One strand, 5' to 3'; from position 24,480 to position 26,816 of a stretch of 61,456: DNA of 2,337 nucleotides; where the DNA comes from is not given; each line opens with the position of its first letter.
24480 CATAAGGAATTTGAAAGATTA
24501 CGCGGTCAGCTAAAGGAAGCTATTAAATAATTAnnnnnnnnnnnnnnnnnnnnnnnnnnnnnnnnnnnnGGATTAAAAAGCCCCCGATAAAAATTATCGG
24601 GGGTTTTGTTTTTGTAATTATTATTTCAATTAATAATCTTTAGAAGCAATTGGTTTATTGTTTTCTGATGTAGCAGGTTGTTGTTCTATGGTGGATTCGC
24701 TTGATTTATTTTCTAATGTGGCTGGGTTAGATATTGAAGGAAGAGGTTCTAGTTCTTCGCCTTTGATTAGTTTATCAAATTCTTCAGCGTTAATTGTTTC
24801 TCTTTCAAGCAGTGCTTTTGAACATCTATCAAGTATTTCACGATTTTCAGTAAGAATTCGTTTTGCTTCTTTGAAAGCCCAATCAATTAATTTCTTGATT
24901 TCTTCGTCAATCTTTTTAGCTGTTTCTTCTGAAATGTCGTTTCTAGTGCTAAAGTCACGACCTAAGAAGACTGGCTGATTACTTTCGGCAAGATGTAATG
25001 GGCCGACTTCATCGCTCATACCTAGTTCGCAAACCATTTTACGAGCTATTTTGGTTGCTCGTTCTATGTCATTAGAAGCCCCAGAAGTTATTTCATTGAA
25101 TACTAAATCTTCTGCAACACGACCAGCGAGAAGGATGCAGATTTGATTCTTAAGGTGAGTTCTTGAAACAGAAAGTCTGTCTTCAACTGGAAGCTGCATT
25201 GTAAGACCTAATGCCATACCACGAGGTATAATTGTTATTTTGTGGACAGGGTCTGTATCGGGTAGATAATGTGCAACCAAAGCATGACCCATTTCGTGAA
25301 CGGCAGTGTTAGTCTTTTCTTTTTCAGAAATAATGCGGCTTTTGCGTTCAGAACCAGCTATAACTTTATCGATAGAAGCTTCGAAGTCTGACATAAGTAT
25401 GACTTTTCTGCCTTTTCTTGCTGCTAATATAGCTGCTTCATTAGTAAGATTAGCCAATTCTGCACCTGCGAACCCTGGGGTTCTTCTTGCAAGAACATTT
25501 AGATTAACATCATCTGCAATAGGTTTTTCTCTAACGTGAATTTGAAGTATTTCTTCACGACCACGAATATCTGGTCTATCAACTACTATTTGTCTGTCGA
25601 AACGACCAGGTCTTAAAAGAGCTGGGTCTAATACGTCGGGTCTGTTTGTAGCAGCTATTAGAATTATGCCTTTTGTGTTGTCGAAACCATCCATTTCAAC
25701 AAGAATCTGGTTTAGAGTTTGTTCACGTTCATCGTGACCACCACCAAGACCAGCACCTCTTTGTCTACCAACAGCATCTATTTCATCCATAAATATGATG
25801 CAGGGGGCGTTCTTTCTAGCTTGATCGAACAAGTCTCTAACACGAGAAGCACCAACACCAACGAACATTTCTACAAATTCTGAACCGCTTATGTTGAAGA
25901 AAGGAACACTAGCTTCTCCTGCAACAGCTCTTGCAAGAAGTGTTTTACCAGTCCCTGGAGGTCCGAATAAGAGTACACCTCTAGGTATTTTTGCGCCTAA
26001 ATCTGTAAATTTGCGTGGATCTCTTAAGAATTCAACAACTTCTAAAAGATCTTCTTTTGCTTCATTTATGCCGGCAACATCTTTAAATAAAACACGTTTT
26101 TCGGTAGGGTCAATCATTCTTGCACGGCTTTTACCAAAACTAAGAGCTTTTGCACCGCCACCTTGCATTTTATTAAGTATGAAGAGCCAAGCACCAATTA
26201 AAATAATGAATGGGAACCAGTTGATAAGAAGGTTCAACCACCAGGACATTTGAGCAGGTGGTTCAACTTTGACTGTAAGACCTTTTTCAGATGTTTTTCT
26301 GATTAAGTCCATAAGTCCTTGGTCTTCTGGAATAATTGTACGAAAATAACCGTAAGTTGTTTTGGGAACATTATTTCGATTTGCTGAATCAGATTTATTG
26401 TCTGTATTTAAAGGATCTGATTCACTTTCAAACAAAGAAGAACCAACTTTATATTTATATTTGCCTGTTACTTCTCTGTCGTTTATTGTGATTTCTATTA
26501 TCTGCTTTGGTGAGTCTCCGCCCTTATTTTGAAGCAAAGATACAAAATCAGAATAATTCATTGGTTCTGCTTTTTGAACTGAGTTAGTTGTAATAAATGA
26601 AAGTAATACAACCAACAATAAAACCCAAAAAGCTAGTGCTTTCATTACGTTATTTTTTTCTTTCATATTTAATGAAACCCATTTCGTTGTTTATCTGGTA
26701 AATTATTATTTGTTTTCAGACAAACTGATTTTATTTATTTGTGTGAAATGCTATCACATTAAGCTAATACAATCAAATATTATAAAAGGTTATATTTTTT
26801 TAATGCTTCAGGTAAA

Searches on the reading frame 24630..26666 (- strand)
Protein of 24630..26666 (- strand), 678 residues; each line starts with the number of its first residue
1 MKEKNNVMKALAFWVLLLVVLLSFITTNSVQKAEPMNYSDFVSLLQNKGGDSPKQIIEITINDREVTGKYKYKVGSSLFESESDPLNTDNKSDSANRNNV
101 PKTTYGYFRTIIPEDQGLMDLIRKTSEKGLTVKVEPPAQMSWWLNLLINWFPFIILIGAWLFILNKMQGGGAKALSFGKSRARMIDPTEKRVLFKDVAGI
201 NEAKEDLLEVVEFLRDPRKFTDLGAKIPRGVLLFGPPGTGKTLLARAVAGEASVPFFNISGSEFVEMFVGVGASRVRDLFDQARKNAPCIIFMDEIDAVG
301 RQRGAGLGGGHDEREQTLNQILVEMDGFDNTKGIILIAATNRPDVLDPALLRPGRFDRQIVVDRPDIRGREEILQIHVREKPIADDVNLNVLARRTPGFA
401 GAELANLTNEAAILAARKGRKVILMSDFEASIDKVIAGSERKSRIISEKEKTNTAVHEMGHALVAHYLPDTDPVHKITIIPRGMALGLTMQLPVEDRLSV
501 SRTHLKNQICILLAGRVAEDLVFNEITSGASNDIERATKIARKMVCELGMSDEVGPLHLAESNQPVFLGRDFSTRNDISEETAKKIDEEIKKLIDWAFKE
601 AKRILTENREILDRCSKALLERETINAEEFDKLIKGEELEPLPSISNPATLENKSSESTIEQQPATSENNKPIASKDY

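Call 9: search_protein_families(library=pfam, proteins=[window:24630-26666:-], max_evalue=0.001)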
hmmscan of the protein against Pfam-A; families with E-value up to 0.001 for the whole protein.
window:24630-26666:- (678 aa): 9 families
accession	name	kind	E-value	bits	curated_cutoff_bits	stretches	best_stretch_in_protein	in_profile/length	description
PF01434.24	Peptidase_M41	-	4.2e-71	239.2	29.9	1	444-633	1-191/191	Peptidase family M41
PF00004.35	AAA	-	2e-47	161.4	21.2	1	231-363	1-130/131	ATPase family associated with various cellular activities (AAA)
PF17862.7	AAA_lid_3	-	8.1e-14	51.3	27.2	1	386-430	1-45/45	AAA+ lid domain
PF06480.20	FtsH_ext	-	4.7e-07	30.4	25.5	1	12-137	2-103/103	FtsH Extracellular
PF20720.3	nSTAND3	-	2.3e-05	24.6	27.2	0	231-303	20-79/155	Novel STAND NTPase 3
PF07728.20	AAA_5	-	2.9e-05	24.5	22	1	230-352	1-137/139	AAA domain (dynein-related subfamily)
PF06068.19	TIP49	-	7.7e-05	22.5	23.8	1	229-265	51-89/347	TIP49 P-loop domain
PF13191.12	AAA_16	-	0.00012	23.1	32.6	0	227-252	23-48/167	AAA ATPase domain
PF13401.12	AAA_22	-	0.00063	20.5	27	0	231-252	8-29/130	AAA domain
